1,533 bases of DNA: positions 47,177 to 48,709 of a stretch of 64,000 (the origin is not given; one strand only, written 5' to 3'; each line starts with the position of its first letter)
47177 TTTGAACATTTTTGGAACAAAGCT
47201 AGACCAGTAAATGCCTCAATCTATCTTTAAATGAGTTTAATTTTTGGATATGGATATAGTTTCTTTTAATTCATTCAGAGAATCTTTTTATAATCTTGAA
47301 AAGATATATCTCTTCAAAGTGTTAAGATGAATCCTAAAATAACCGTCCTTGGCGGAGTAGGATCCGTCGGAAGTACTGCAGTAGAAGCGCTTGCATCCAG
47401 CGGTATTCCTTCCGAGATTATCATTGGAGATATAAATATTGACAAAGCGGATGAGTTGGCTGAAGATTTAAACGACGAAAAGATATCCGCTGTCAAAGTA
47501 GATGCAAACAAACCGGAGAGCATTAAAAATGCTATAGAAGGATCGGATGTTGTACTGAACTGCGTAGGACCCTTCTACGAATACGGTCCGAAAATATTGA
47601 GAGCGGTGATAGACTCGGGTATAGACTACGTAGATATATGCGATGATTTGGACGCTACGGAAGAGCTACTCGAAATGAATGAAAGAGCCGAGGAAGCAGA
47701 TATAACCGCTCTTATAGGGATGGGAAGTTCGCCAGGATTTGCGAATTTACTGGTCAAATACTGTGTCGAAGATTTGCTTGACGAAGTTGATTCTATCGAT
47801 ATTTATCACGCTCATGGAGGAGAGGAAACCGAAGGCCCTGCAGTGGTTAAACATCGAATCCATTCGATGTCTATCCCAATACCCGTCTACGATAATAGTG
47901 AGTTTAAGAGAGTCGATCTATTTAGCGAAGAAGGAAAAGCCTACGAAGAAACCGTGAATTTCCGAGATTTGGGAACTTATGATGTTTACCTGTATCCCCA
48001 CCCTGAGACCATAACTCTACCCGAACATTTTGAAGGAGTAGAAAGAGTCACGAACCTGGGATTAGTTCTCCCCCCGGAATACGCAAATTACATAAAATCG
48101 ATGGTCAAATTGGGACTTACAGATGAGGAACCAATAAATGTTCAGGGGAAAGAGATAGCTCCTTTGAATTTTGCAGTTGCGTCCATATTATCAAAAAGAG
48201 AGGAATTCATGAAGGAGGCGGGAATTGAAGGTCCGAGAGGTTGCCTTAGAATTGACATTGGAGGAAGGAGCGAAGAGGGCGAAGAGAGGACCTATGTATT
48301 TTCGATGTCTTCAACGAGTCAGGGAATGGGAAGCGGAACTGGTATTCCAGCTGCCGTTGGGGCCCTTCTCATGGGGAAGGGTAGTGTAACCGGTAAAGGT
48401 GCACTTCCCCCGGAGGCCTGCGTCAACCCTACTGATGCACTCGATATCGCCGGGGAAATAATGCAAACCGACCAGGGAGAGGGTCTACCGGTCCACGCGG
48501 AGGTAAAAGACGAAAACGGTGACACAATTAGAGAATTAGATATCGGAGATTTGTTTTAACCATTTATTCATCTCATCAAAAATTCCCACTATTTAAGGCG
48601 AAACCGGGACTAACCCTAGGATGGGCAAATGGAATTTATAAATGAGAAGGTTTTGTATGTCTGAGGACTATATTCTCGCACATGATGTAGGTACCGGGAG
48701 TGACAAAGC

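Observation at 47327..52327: Operon coupling an FGGY sugar kinase and a ComB-like phosphatase to a RuBisCO-like protein that lacks carboxylase residues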

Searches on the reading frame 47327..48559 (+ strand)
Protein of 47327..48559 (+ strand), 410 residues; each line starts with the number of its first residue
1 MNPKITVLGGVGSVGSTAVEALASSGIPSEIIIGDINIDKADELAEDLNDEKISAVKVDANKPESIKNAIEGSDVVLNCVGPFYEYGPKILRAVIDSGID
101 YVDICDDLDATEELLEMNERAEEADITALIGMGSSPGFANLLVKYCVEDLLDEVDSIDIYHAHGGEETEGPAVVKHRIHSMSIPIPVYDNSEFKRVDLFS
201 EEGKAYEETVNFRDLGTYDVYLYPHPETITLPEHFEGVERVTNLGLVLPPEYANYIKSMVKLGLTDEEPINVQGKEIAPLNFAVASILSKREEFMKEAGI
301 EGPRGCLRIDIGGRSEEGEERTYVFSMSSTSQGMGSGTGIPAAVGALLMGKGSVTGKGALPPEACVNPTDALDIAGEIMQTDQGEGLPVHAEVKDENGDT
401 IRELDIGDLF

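Call 3: search_protein_families(library=pfam, proteins=[window:47327-48559:+])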
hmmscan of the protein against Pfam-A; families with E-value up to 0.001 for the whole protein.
window:47327-48559:+ (410 aa): 8 families
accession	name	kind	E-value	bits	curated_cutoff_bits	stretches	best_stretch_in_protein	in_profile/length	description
PF03435.24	Sacchrp_dh_NADP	-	2.1e-19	70.5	25.1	1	5-129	1-129/129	Saccharopine dehydrogenase NADP binding domain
PF16653.10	Sacchrp_dh_C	-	9.6e-14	52.6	31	1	134-379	2-257/265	Saccharopine dehydrogenase C-terminal domain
PF05368.20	NmrA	-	2.9e-08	34.1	27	1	2-99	2-99/298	NmrA-like family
PF00056.29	Ldh_1_N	-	4e-06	27.4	27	1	4-79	2-76/141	lactate/malate dehydrogenase, NAD binding domain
PF03807.23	F420_oxidored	-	6e-06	27.2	21.6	1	4-82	1-69/94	NADP oxidoreductase coenzyme F420-dependent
PF13460.12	NAD_binding_10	-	6.6e-06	26.6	27.2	1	9-83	1-71/184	NAD(P)H-binding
PF01073.25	3Beta_HSD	-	1.6e-05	24.6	22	1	7-79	2-73/280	3-beta hydroxysteroid dehydrogenase/isomerase family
PF01488.26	Shikimate_DH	-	0.00081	19.9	24.3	0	5-80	15-83/138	Shikimate / quinate 5-dehydrogenase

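Call 4: search_protein_families(library=ncbifam, proteins=[window:47327-48559:+])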
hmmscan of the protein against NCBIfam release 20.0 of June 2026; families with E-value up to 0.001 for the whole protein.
window:47327-48559:+ (410 aa): 11 families
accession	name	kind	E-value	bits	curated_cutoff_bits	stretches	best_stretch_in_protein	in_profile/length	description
NF043000.1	carsnrspmd_synth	equivalog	2.1e-17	63.5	800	1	38-375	46-391/405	carboxynorspermidine synthase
TIGR01771.1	L-LDH-NAD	equivalog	1.1e-05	24.9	303.55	1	10-82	3-74/299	L-lactate dehydrogenase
NF005853.0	PRK07774.1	equivalog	4.6e-05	22.9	303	1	7-70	11-74/250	SDR family oxidoreductase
NF006619.0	PRK09186.1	equivalog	5e-05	23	255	1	4-74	6-78/256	oxidoreductase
NF050062.1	FlagModPtmA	equivalog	8.7e-05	22.2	350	1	4-109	6-115/256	flagellin modification protein PtmA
NF000744.0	PRK00045.1-3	equivalog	0.00012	21.1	429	1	5-81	188-259/447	glutamyl-tRNA reductase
NF004863.0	PRK06223.1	subfamily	0.00015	21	283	1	3-79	4-78/313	malate dehydrogenase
NF006190.0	PRK08324.1-4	equivalog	0.00016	19.9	1014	1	7-72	432-499/689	bifunctional aldolase/short-chain dehydrogenase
TIGR01915.1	npdG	equivalog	0.0003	20.8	149.8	1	4-80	2-76/220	NADPH-dependent F420 reductase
NF000824.0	PRK00066.1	subfamily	0.00036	20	339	1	4-55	8-58/316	L-lactate dehydrogenase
NF052558.1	MBtsdlDhBudC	equivalog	0.00043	19.9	270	1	4-71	4-70/250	meso-2,3-butanediol dehydrogenase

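Call 23: search_solved_structures(query=window:47327-48559:+, max_evalue=0.001)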
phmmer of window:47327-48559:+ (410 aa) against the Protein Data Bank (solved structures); distinct sequences matched with E-value up to 0.001: 6.
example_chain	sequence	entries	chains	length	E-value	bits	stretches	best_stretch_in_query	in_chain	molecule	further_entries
8deb_A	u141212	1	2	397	1.5e-20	77.3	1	9-358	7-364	Carboxyspermidine dehydrogenase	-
4rl6_A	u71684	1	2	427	2.4e-19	73.3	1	118-356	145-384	Saccharopine dehydrogenase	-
4ina_A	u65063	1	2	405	4e-17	66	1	10-364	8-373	saccharopine dehydrogenase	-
8h4z_A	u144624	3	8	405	8.5e-10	41.9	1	10-326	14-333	Saccharopine dehydrogenase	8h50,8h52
3abi_A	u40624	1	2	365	1.7e-08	37.6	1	8-150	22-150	Putative uncharacterized protein PH1688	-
9qrg_A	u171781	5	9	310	0.00031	23.6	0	3-83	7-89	Isoflavone reductase homolog A622-like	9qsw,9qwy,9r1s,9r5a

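Call 35: find_related_loci(query=window:47327-48559:+, collection=metagenome_contigs, flank=7000)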
Query window:47327-48559:+ (410 aa) in metagenome_contigs; peptide patterns used: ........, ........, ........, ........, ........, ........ (x = any residue, [..] = any of these).
150 stretches matched a pattern; 76 encode a relative of the query (tblastn E <= 1e-3); 76 distinct loci.
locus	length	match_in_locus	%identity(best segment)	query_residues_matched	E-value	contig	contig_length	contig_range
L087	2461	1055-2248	63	4-402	8e-179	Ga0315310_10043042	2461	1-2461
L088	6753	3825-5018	63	4-402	9e-165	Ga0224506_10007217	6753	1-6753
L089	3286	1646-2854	60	4-406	3e-167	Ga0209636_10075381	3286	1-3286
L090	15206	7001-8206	56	4-406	8e-156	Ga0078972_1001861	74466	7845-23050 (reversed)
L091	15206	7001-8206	56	4-406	8e-156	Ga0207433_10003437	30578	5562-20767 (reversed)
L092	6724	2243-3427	57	4-398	4e-154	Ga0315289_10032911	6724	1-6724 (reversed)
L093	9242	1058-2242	58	4-398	7e-154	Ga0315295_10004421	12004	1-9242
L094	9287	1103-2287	57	4-398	1e-153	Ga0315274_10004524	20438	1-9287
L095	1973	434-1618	58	4-398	4e-166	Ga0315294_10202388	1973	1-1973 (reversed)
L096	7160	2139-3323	57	4-398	1e-153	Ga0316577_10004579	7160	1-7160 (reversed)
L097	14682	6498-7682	57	4-398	1e-152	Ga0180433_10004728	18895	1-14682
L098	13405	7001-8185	57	4-398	1e-152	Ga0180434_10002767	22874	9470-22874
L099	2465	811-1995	57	4-398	4e-162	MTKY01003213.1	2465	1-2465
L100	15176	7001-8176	59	5-398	8e-155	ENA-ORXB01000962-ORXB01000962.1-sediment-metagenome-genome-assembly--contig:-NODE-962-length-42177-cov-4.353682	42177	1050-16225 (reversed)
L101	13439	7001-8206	57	4-406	8e-152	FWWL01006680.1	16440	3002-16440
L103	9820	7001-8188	56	4-400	8e-147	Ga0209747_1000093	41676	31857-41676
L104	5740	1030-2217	56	4-400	8e-148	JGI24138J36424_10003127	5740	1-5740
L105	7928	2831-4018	56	4-400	7e-147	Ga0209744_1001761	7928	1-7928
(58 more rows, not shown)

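Call 38: search_protein_families(library=pfam, proteins=[L099:43-771:+, L101:275-2791:+, L098:1597-2754:-, L104:2431-3501:-, L097:4970-5644:+, L096:132-1529:-, L103:6096-6554:-, L090:11591-12355:-, L105:1-1557:-, L094:5265-5618:+], max_evalue=0.00001)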
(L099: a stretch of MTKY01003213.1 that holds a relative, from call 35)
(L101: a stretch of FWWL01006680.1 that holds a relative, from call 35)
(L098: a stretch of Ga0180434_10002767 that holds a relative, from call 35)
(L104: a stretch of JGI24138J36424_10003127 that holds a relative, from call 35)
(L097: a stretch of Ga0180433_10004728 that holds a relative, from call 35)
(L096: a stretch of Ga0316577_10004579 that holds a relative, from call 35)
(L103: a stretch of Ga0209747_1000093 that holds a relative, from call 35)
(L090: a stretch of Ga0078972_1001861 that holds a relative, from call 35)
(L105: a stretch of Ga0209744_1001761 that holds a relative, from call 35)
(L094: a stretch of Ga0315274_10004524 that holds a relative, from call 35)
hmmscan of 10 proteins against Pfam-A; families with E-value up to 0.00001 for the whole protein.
L099:43-771:+ (242 aa): 3 families
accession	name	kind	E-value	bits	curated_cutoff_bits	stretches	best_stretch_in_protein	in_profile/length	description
PF00440.29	TetR_N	-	7.2e-17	61.4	24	1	49-89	4-44/47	Bacterial regulatory proteins, tetR family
PF13977.11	TetR_C_6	-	1.3e-07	32.2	27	1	151-228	36-113/115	BetI-type transcriptional repressor, C-terminal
PF17932.6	TetR_C_24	-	3.8e-07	30.8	26.4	1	114-201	4-87/114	Tetracyclin repressor-like, C-terminal domain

L101:275-2791:+ (838 aa): 6 families
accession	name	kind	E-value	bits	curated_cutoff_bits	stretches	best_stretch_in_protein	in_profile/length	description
PF08448.16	PAS_4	-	7.5e-25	87.7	23.1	2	306-408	6-108/110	PAS fold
PF00989.32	PAS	-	2.6e-21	76.2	22.6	2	173-280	2-113/113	PAS fold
PF02518.31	HATPase_c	-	3.2e-17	63.4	26.4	1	723-830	2-109/111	Histidine kinase-, DNA gyrase B-, and HSP90-like ATPase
PF13426.13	PAS_9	-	9.7e-14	51.9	27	1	182-281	1-102/103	PAS domain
PF13188.13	PAS_8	-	6e-09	35.9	21.8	0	173-218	2-44/65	PAS domain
PF13185.12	GAF_2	-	2.5e-06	28.2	28.6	1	438-585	4-135/136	GAF domain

L098:1597-2754:- (385 aa): 3 families
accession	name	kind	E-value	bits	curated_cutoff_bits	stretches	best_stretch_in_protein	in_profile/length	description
PF25137.1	ADH_Fe_C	-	3.6e-57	193.6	27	1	189-384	1-193/194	Fe-containing alcohol dehydrogenase family, C-terminal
PF00465.25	Fe-ADH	-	8.7e-52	175.5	31.3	1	9-178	1-168/168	Iron-containing alcohol dehydrogenase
PF13685.12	Fe-ADH_2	-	9.3e-12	45.6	28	1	14-110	2-96/149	Iron-containing alcohol dehydrogenase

L104:2431-3501:- (356 aa): 0 families

L097:4970-5644:+ (224 aa): 1 family
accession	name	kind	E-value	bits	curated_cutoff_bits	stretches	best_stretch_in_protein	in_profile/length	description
PF03358.20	FMN_red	-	4.9e-23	81.8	24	1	6-160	2-141/152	NADPH-dependent FMN reductase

L096:132-1529:- (465 aa): 0 families

L103:6096-6554:- (152 aa): 0 families

L090:11591-12355:- (254 aa): 1 family
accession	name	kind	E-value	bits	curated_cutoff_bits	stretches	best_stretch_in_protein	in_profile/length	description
PF06314.16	ADC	-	2.5e-20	73.5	29.8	1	43-168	34-140/238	Acetoacetate decarboxylase (ADC)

L105:1-1557:- (519 aa): 1 family
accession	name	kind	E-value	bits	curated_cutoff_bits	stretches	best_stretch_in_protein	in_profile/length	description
PF00501.34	AMP-binding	-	9.6e-17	61.3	29.9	1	160-335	200-374/384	AMP-binding enzyme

L094:5265-5618:+ (117 aa): 0 families

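Call 59: find_homologous_proteins(query=window:47327-48559:+)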
Query window:47327-48559:+ (410 aa): 1816 proteins with E <= 0.001 among 8000 candidates; the best 120 are listed.
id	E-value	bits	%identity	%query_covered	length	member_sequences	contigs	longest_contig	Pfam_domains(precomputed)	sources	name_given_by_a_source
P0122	2.2e-267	905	100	100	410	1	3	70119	PF05368.20,PF01073.26,PF16653.11,PF13460.13,PF00056.30,PF03435.25,PF03807.24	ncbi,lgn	-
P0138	5.2e-210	716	78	100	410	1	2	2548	PF05368.20,PF16653.11,PF03435.25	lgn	-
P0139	3.0e-189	648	71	97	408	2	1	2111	PF05368.20,PF01073.26,PF16653.11,PF13460.13,PF00056.30,PF03435.25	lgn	-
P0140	8.0e-185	633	69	99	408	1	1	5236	PF05368.20,PF01073.26,PF16653.11,PF13460.13,PF00056.30,PF03435.25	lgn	-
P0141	1.6e-183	629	68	99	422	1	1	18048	PF05368.20,PF01073.26,PF16653.11,PF13460.13,PF00056.30,PF03435.25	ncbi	-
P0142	7.3e-176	604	65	99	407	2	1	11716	PF16653.11,PF03435.25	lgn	-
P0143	2.2e-175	602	69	95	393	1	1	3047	PF16653.11,PF03435.25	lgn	-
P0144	4.0e-167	575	62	99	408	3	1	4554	PF05368.20,PF01073.26,PF16653.11,PF03435.25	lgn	-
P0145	7.1e-166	571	63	97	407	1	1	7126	PF01073.26,PF16653.11,PF01118.31,PF00056.30,PF03435.25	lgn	-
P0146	2.5e-159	549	63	97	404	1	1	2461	PF16653.11,PF03435.25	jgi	-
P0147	2.5e-158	546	62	97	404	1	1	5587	PF01073.26,PF16653.11,PF03435.25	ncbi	-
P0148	2.7e-158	546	60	98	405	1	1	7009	PF16653.11,PF03435.25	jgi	jgi:saccharopine dehydrogenase-like NADP-dependent oxidoreductase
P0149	5.4e-158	545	62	97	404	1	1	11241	PF01073.26,PF16653.11,PF03435.25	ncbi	-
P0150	8.2e-158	544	60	97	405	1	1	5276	PF16653.11,PF03435.25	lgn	-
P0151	4.7e-157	542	62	97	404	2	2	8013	PF05368.20,PF01073.26,PF16653.11,PF13460.13,PF03435.25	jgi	jgi:saccharopine dehydrogenase-like NADP-dependent oxidoreductase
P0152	7.1e-157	541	62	97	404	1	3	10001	PF05368.20,PF01073.26,PF16653.11,PF13460.13,PF03435.25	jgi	-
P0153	1.4e-156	540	62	97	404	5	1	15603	PF05368.20,PF01073.26,PF16653.11,PF13460.13,PF03435.25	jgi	-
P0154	2.4e-156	539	60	97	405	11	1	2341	PF05368.20,PF16653.11,PF03435.25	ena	-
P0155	2.5e-156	539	59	99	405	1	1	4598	PF16653.11,PF03435.25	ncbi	-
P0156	2.8e-156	539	62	97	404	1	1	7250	PF05368.20,PF01073.26,PF16653.11,PF03435.25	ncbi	ncbi:MAG: saccharopine dehydrogenase family protein [Candidatus Bathyarchaeia archaeon]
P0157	2.9e-156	539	61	97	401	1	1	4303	PF05368.20,PF01073.26,PF16653.11,PF13460.13,PF03435.25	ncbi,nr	ncbi:saccharopine dehydrogenase NADP-binding domain-containing protein, partial [Candidatus Bathyarc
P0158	4.9e-156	538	59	98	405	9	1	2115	PF16653.11,PF03435.25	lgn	-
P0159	5.1e-156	538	61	96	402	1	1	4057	PF16653.11,PF03435.25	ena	-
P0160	5.7e-156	538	59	99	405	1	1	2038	PF16653.11,PF03435.25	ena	-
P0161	6.3e-156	538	63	97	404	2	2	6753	PF05368.20,PF01073.26,PF16653.11,PF03435.25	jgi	-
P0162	6.7e-156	538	63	94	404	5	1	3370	PF01073.26,PF16653.11,PF03435.25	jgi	-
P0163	8.1e-156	538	61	98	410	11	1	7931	PF05368.20,PF16653.11,PF03435.25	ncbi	-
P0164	9.3e-156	537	63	94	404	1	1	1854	PF05368.20,PF01073.26,PF16653.11,PF03435.25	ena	-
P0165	1.1e-155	537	59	99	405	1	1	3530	PF16653.11,PF03435.25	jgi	jgi:saccharopine dehydrogenase (NAD+, L-lysine-forming)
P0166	1.1e-155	537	60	97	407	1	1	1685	PF05368.20,PF16653.11,PF03435.25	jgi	-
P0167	1.2e-155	537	60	97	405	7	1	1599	PF16653.11,PF03435.25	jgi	jgi:saccharopine dehydrogenase-like NADP-dependent oxidoreductase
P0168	1.3e-155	537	60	97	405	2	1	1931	PF16653.11,PF03435.25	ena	-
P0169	1.5e-155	537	60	97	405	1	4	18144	PF16653.11,PF03435.25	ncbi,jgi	jgi:saccharopine dehydrogenase-like NADP-dependent oxidoreductase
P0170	2.2e-155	536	58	99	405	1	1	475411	PF16653.11,PF03435.25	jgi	jgi:saccharopine dehydrogenase (NAD+, L-lysine-forming)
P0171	2.7e-155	536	62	97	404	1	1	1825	PF05368.20,PF01073.26,PF16653.11,PF03435.25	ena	-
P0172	2.9e-155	536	60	97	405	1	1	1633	PF16653.11,PF03435.25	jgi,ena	jgi:saccharopine dehydrogenase (NAD+, L-lysine-forming)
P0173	3.0e-155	536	64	94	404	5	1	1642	PF01073.26,PF16653.11,PF03435.25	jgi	-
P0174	3.2e-155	536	60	97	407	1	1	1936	PF05368.20,PF16653.11,PF03435.25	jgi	-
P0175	3.8e-155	535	60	97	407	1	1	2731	PF05368.20,PF16653.11,PF03435.25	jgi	-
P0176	4.0e-155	535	61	97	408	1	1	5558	PF16653.11,PF03435.25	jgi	-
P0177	4.5e-155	535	59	97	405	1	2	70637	PF16653.11,PF03435.25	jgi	jgi:saccharopine dehydrogenase-like NADP-dependent oxidoreductase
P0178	5.0e-155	535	60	97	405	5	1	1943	PF16653.11,PF03435.25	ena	-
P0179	9.5e-155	534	61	98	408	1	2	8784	PF16653.11,PF03435.25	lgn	-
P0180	1.0e-154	534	60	97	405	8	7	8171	PF16653.11,PF03435.25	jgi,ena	jgi:saccharopine dehydrogenase (NAD+, L-lysine-forming)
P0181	1.0e-154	534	62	98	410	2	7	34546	PF16653.11,PF03435.25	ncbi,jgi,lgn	-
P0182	1.1e-154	534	59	99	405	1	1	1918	PF16653.11,PF03435.25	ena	-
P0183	1.3e-154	534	60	98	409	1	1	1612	PF01073.26,PF16653.11,PF03435.25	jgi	jgi:saccharopine dehydrogenase-like NADP-dependent oxidoreductase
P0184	1.4e-154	534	60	97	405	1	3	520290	PF16653.11,PF03435.25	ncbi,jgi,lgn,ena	ncbi:MAG: saccharopine dehydrogenase NADP-binding domain-containing protein [Dehalococcoidia bacteri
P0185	1.4e-154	534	58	97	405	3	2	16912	PF16653.11,PF03435.25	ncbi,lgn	-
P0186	1.6e-154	533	61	97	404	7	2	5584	PF05368.20,PF01073.26,PF16653.11,PF13460.13,PF03435.25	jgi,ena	-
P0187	1.7e-154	533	58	99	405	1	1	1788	PF16653.11,PF03435.25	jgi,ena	-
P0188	2.0e-154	533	60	97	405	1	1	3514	PF16653.11,PF03435.25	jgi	-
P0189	2.1e-154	533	59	97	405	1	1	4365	PF16653.11,PF03435.25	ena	-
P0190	2.4e-154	533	61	98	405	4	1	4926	PF05368.20,PF16653.11,PF03435.25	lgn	-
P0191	2.5e-154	533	60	97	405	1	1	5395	PF16653.11,PF03435.25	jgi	jgi:saccharopine dehydrogenase (NAD+, L-lysine-forming)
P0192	2.6e-154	533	60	97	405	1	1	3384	PF16653.11,PF03435.25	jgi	jgi:saccharopine dehydrogenase-like NADP-dependent oxidoreductase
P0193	2.6e-154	533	61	97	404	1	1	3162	PF05368.20,PF01073.26,PF16653.11,PF13460.13,PF03435.25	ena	-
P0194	2.7e-154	533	59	97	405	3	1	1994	PF16653.11,PF03435.25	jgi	jgi:saccharopine dehydrogenase (NAD+, L-lysine-forming)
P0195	3.2e-154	532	61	97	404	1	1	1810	PF05368.20,PF01073.26,PF16653.11,PF13460.13,PF03435.25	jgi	-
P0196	3.3e-154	532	58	99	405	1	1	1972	PF16653.11,PF13460.13,PF03435.25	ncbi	-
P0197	3.4e-154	532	59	97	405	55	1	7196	PF16653.11,PF03435.25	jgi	jgi:saccharopine dehydrogenase-like NADP-dependent oxidoreductase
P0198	3.6e-154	532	60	97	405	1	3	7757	PF16653.11,PF03435.25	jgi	jgi:saccharopine dehydrogenase (NAD+, L-lysine-forming)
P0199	4.3e-154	532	58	99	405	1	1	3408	PF16653.11,PF03435.25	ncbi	-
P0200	4.6e-154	532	60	99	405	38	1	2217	PF16653.11,PF03435.25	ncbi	-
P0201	4.9e-154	532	61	97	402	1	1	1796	PF05368.20,PF01073.26,PF16653.11,PF13460.13,PF03435.25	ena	-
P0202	5.4e-154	532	58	99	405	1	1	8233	PF16653.11,PF03435.25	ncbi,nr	ncbi:MAG: saccharopine dehydrogenase NADP-binding domain-containing protein [Chloroflexi bacterium]|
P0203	5.6e-154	532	59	97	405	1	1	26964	PF16653.11,PF03435.25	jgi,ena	-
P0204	5.9e-154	531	59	97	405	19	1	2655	PF16653.11,PF00056.30,PF03435.25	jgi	jgi:saccharopine dehydrogenase (NAD+, L-lysine-forming)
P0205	7.3e-154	531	61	97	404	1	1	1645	PF05368.20,PF01073.26,PF16653.11,PF13460.13,PF03435.25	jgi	-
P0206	8.9e-154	531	60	97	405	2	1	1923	PF16653.11,PF03435.25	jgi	jgi:saccharopine dehydrogenase (NAD+, L-lysine-forming)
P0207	1.1e-153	531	61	97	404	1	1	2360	PF16653.11,PF03435.25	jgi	-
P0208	1.4e-153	530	58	97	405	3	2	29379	PF16653.11,PF03435.25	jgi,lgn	jgi:saccharopine dehydrogenase (NAD+, L-lysine-forming)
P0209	1.9e-153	530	59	97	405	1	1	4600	PF16653.11,PF03435.25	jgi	-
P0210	1.9e-153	530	59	97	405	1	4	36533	PF16653.11,PF03435.25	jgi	jgi:saccharopine dehydrogenase (NAD+, L-lysine-forming)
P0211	2.0e-153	530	59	97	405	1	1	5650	PF16653.11,PF03435.25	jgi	-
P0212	2.3e-153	530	59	97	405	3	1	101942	PF16653.11,PF03435.25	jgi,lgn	jgi:saccharopine dehydrogenase (NAD+, L-lysine-forming)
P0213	2.8e-153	529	59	97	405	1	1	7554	PF16653.11,PF03435.25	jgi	jgi:saccharopine dehydrogenase-like NADP-dependent oxidoreductase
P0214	2.8e-153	529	60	97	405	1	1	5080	PF16653.11,PF03435.25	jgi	jgi:saccharopine dehydrogenase-like NADP-dependent oxidoreductase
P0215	3.0e-153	529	59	97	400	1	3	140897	PF16653.11,PF03435.25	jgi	jgi:saccharopine dehydrogenase-like NADP-dependent oxidoreductase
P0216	3.8e-153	529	59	97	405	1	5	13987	PF16653.11,PF03435.25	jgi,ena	-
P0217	3.9e-153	529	59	97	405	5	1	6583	PF16653.11,PF03435.25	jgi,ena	-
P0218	5.2e-153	528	58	97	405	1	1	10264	PF16653.11,PF03435.25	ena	-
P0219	5.9e-153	528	59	97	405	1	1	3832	PF16653.11,PF03435.25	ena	-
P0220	6.2e-153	528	59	97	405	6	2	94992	PF16653.11,PF03435.25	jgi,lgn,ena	jgi:saccharopine dehydrogenase (NAD+, L-lysine-forming)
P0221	6.8e-153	528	61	97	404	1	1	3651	PF05368.20,PF01073.26,PF16653.11,PF13460.13,PF03435.25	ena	-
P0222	9.3e-153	528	58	97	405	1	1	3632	PF16653.11,PF03435.25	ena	-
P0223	9.3e-153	528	59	97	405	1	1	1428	PF16653.11,PF03435.25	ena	-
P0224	9.7e-153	527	58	94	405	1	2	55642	PF16653.11,PF03435.25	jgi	jgi:saccharopine dehydrogenase (NAD+, L-lysine-forming)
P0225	9.7e-153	527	59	97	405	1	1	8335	PF16653.11,PF03435.25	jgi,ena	-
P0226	1.0e-152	527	59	97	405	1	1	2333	PF16653.11,PF03435.25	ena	-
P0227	1.0e-152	527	58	97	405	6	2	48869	PF16653.11,PF03435.25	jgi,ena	-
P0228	1.2e-152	527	58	97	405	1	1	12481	PF16653.11,PF03435.25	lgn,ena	-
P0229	1.2e-152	527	59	97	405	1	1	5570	PF16653.11,PF03435.25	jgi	-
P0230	1.2e-152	527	58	97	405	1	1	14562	PF16653.11,PF03435.25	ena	-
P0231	1.3e-152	527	60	97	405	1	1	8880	PF16653.11,PF03435.25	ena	-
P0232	1.5e-152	527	60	97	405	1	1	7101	PF16653.11,PF03435.25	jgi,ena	-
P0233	1.5e-152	527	59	97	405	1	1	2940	PF16653.11,PF03435.25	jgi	-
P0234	1.8e-152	527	59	98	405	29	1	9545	PF01073.26,PF16653.11,PF03435.25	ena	-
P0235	2.1e-152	526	57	94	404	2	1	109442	PF16653.11,PF03435.25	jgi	jgi:saccharopine dehydrogenase (NAD+, L-lysine-forming)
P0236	2.1e-152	526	59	97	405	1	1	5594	PF16653.11,PF03435.25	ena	-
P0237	2.3e-152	526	59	97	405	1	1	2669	PF16653.11,PF03435.25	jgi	-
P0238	2.5e-152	526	59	97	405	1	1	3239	PF16653.11,PF03435.25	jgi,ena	-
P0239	2.6e-152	526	60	97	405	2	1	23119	PF01073.26,PF16653.11,PF03435.25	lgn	-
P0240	3.0e-152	526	59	97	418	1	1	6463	PF16653.11,PF03435.25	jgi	jgi:saccharopine dehydrogenase (NAD+, L-lysine-forming)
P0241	3.1e-152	526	59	97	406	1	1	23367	PF16653.11,PF03435.25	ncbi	-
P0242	3.6e-152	526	59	97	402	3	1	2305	PF16653.11,PF03435.25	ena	-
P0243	3.7e-152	526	61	97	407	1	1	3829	PF05368.20,PF16653.11,PF03435.25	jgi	-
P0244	4.0e-152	525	59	97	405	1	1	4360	PF16653.11,PF03435.25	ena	-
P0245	4.0e-152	525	58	97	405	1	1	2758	PF16653.11,PF03435.25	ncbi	-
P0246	4.6e-152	525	59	97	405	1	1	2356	PF16653.11,PF03435.25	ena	-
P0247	4.6e-152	525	59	97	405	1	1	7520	PF16653.11,PF03435.25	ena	-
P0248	5.7e-152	525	59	97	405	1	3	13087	PF16653.11,PF03435.25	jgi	jgi:saccharopine dehydrogenase (NAD+, L-lysine-forming)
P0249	8.5e-152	524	60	97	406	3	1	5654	PF05368.20,PF16653.11,PF13460.13,PF00056.30,PF03435.25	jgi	-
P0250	9.0e-152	524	59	98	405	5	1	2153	PF16653.11,PF03435.25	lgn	-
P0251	1.0e-151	524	60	98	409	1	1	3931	PF01073.26,PF16653.11,PF03435.25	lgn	-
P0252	1.1e-151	524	58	98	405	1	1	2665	PF16653.11,PF13460.13,PF03435.25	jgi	jgi:saccharopine dehydrogenase (NAD+, L-lysine-forming)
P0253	1.1e-151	524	60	97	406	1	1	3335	PF05368.20,PF16653.11,PF13460.13,PF00056.30,PF03435.25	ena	-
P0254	1.1e-151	524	59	97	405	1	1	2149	PF16653.11,PF03435.25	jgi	jgi:saccharopine dehydrogenase (NAD+, L-lysine-forming)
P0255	1.1e-151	524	59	97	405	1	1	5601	PF16653.11,PF03435.25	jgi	jgi:saccharopine dehydrogenase (NAD+, L-lysine-forming)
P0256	1.2e-151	524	59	97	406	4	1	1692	PF16653.11,PF03435.25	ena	-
